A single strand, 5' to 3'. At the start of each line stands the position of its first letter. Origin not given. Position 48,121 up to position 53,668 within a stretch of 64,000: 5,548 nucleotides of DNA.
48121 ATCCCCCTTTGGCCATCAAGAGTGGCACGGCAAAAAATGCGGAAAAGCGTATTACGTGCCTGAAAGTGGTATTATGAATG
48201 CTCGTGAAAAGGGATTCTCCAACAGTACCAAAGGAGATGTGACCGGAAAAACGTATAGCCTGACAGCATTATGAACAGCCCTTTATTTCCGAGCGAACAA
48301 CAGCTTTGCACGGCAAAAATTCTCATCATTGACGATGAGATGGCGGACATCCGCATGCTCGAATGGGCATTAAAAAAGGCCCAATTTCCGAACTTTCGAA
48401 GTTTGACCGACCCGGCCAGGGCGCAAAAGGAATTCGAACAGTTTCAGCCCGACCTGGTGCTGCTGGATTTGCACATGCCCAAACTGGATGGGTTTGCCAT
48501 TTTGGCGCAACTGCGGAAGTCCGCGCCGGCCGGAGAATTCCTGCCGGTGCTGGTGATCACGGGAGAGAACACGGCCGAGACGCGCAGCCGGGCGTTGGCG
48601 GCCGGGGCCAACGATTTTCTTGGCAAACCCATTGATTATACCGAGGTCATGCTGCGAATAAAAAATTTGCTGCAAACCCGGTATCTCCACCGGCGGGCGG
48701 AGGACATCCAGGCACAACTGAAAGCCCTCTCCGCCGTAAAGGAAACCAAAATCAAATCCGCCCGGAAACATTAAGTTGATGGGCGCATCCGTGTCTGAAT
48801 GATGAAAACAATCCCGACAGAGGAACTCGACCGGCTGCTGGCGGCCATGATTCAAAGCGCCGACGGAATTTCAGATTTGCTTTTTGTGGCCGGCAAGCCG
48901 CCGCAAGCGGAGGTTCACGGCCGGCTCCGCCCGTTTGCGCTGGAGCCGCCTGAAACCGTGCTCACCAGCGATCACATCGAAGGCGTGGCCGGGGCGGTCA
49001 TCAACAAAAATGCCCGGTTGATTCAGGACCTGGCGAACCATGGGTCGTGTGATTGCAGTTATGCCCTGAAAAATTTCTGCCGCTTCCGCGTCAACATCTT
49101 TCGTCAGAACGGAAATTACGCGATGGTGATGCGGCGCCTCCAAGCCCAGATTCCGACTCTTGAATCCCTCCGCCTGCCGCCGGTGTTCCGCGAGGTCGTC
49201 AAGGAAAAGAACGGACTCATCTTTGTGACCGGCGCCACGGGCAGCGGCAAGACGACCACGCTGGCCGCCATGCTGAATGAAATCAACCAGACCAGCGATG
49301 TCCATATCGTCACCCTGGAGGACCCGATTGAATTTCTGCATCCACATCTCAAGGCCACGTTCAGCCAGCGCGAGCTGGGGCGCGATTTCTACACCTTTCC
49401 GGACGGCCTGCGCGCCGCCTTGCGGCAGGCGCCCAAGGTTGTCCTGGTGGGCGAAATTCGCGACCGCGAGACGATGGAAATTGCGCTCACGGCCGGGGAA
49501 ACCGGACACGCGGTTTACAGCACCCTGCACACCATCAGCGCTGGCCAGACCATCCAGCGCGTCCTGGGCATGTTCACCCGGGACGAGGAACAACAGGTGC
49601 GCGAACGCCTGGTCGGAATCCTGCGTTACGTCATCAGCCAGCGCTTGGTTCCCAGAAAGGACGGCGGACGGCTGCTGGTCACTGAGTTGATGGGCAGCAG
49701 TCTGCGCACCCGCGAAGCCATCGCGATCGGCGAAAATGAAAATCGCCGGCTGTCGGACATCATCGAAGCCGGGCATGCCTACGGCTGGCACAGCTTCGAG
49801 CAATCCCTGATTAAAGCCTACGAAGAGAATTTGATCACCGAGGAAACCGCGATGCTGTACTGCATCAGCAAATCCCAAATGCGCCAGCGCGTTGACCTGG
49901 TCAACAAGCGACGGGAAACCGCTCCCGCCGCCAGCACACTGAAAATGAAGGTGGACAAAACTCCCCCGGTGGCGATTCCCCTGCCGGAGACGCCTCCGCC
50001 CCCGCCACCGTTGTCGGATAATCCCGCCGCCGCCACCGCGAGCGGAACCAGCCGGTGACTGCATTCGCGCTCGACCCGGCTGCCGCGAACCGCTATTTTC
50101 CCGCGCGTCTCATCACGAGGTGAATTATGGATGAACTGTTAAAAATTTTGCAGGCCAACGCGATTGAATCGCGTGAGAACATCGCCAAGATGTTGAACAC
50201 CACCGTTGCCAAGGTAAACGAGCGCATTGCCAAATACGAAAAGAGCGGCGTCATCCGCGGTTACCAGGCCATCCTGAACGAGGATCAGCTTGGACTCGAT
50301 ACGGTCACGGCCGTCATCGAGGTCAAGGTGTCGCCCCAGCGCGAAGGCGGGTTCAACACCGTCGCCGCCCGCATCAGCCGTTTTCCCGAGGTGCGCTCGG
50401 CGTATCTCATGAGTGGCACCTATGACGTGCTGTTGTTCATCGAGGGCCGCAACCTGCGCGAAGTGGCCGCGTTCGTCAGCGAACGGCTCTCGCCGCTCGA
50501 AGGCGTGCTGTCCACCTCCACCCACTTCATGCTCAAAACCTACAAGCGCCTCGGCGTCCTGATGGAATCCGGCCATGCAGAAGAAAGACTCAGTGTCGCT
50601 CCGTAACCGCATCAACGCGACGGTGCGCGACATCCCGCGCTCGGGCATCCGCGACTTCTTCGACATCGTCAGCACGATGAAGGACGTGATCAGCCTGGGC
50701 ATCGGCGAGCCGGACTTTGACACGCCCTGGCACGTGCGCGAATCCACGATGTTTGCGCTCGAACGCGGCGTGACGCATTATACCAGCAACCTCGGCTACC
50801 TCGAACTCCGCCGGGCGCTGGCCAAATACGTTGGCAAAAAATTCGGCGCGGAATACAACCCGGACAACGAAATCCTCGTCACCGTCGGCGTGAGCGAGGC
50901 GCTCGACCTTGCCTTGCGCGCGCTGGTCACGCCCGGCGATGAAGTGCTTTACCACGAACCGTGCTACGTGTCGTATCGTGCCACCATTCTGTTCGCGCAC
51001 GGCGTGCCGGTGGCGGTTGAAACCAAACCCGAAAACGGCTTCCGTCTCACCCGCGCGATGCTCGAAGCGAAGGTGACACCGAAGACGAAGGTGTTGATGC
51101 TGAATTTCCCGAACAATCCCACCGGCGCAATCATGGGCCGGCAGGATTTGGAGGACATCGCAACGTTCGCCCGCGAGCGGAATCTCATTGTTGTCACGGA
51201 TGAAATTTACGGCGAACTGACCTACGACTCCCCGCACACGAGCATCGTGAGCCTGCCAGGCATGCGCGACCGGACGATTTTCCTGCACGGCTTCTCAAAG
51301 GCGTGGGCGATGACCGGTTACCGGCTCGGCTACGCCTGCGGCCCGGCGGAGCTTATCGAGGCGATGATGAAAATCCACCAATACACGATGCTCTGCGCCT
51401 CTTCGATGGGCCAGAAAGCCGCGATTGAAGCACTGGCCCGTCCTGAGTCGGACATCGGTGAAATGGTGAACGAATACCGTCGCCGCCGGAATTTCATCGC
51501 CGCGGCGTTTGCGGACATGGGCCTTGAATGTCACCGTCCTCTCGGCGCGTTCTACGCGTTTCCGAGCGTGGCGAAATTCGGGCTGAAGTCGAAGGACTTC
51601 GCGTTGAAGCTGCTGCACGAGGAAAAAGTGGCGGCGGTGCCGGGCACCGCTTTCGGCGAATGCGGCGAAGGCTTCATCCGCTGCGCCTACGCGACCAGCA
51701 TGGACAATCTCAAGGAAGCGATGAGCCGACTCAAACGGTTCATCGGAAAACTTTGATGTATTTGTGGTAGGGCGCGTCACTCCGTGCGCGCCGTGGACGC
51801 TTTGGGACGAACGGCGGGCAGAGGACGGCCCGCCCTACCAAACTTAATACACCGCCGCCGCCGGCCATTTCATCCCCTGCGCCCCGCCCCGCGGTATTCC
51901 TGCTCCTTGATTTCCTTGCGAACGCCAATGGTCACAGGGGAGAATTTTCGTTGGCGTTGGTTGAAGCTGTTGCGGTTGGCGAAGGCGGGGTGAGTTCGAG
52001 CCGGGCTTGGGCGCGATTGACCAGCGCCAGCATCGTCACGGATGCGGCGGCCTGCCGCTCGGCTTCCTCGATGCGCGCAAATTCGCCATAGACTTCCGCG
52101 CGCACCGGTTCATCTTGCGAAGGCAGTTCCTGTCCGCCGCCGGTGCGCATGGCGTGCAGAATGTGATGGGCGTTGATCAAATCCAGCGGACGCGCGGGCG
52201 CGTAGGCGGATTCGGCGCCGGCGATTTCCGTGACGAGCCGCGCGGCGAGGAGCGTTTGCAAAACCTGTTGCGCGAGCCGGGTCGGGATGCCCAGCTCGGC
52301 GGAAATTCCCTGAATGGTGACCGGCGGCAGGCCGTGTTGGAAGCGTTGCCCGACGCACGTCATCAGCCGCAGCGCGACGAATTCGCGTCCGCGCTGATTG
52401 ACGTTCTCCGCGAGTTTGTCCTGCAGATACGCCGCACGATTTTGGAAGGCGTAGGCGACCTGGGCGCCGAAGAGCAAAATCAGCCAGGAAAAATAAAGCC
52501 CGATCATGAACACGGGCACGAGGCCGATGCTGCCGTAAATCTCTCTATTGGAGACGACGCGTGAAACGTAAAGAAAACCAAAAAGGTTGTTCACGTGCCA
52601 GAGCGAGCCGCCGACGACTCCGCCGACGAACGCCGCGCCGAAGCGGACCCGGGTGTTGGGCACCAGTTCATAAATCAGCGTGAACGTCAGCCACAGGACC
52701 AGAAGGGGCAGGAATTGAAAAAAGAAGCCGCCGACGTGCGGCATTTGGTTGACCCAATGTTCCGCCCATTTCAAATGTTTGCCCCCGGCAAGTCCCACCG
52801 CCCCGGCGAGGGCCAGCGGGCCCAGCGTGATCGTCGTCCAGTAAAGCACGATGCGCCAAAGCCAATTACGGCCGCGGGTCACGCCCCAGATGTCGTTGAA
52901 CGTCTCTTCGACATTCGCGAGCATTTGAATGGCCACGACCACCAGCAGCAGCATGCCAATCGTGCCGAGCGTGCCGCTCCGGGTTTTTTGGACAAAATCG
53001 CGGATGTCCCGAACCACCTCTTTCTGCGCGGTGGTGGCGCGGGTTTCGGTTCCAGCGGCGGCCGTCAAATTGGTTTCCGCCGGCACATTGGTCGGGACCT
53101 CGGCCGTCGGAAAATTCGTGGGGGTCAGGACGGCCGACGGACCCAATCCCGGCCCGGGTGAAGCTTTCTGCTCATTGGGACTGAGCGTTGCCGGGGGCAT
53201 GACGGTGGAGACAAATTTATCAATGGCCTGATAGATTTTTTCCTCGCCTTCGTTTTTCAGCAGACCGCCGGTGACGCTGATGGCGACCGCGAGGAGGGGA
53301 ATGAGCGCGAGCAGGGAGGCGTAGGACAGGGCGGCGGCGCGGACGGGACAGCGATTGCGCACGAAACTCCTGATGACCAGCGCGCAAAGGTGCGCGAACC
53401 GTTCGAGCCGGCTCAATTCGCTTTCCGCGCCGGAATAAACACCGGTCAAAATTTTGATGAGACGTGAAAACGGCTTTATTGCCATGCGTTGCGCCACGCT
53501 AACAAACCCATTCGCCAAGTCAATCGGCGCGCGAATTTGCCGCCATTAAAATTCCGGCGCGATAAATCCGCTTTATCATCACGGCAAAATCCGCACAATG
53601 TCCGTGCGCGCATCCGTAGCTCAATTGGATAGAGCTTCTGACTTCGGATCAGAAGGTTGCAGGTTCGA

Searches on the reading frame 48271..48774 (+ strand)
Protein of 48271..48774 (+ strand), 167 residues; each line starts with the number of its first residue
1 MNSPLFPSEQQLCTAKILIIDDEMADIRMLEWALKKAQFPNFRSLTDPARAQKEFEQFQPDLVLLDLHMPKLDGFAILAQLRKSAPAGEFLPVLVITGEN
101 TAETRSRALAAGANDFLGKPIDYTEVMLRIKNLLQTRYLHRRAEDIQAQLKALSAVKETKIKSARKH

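Call 55: search_protein_families(library=pfam, proteins=[window:48271-48774:+], max_evalue=0.001)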
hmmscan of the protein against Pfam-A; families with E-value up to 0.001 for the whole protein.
window:48271-48774:+ (167 aa): 1 family
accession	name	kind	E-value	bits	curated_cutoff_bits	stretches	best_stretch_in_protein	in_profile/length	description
PF00072.30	Response_reg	-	2.3e-24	86.1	30.2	1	17-130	1-110/111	Response regulator receiver domain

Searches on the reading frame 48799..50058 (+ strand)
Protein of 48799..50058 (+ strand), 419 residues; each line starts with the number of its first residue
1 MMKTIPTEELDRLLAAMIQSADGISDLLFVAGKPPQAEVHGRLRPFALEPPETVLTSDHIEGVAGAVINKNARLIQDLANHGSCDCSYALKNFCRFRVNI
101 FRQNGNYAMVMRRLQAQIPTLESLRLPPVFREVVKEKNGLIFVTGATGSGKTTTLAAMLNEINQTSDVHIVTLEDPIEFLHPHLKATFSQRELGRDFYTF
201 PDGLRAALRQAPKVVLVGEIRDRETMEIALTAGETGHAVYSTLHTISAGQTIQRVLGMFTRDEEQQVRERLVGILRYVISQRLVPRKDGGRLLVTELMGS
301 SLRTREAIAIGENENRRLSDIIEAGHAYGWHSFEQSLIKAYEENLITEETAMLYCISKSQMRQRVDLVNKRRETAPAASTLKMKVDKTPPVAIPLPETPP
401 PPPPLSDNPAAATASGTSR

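Call 55: search_protein_families(library=pfam, proteins=[window:48799-50058:+], max_evalue=0.001)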
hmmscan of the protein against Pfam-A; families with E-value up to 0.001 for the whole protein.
window:48799-50058:+ (419 aa): 7 families
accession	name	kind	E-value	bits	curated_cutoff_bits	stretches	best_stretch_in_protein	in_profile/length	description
PF00437.27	T2SSE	-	6.2e-45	153.9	24.9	1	108-286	106-280/370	Type II/IV secretion system protein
PF13401.12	AAA_22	-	3e-05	24.8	27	1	137-175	4-43/130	AAA domain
PF06414.18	Zeta_toxin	-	6.1e-05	23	22.3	1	137-188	15-65/199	Zeta toxin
PF13191.12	AAA_16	-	7.2e-05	23.8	32.6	1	131-179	17-63/167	AAA ATPase domain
PF25199.1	nSTAND_NTPase5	-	0.0002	21.7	34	1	134-187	37-90/145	Novel STAND NTPase 5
PF12775.13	AAA_7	-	0.00033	20.7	25.8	1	115-166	11-62/181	P-loop containing dynein motor region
PF10412.15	TrwB_AAD_bind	-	0.00053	19.4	20.5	0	139-171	16-48/387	Type IV secretion-system coupling protein DNA-binding domain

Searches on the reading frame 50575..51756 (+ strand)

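Call 55: search_protein_families(library=pfam, proteins=[window:50575-51756:+], max_evalue=0.001)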
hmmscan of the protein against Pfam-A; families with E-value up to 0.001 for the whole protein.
window:50575-51756:+ (393 aa): 5 families
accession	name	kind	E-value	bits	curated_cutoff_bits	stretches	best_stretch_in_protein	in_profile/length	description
PF00155.27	Aminotran_1_2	-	1.6e-67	228.7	19.7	1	36-386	1-361/361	Aminotransferase class I and II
PF01041.23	DegT_DnrJ_EryC1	-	4.6e-08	33.1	19.8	1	97-209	39-145/360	DegT/DnrJ/EryC1/StrS aminotransferase family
PF00266.25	Aminotran_5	-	1.2e-07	31.5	21.5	1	96-209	60-175/371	Aminotransferase class-V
PF01053.26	Cys_Met_Meta_PP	-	6.1e-07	28.8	27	1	101-211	72-175/381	Cys/Met metabolism PLP-dependent enzyme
PF01212.27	Beta_elim_lyase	-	0.00025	20.9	27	1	58-209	17-168/288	Beta-eliminating lyase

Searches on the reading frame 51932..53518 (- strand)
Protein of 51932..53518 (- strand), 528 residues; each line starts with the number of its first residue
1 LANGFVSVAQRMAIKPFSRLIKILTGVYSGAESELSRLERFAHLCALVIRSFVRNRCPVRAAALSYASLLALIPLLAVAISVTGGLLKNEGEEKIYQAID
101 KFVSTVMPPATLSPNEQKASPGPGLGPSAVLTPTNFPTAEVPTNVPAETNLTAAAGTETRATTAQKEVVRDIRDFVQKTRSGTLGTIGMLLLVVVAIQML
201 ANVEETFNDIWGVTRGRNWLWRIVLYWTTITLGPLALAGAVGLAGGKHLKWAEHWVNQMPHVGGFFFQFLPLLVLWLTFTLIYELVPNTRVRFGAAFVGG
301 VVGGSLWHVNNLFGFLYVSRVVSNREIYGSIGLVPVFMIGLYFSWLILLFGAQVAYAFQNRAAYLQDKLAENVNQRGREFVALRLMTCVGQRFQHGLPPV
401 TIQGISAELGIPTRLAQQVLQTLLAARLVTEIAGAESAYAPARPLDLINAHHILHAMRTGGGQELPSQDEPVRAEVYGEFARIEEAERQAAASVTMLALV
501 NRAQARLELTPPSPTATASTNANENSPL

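Call 55: search_protein_families(library=pfam, proteins=[window:51932-53518:-], max_evalue=0.001)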
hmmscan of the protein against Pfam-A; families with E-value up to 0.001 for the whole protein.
window:51932-53518:- (528 aa): 2 families
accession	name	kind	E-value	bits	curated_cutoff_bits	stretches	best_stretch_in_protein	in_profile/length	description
PF03631.20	Virul_fac_BrkB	-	5.3e-50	170.9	33.7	2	165-361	53-258/259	Virulence factor BrkB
PF02082.26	Rrf2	-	1e-05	26.2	30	1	382-460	8-84/132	Iron-dependent Transcriptional regulator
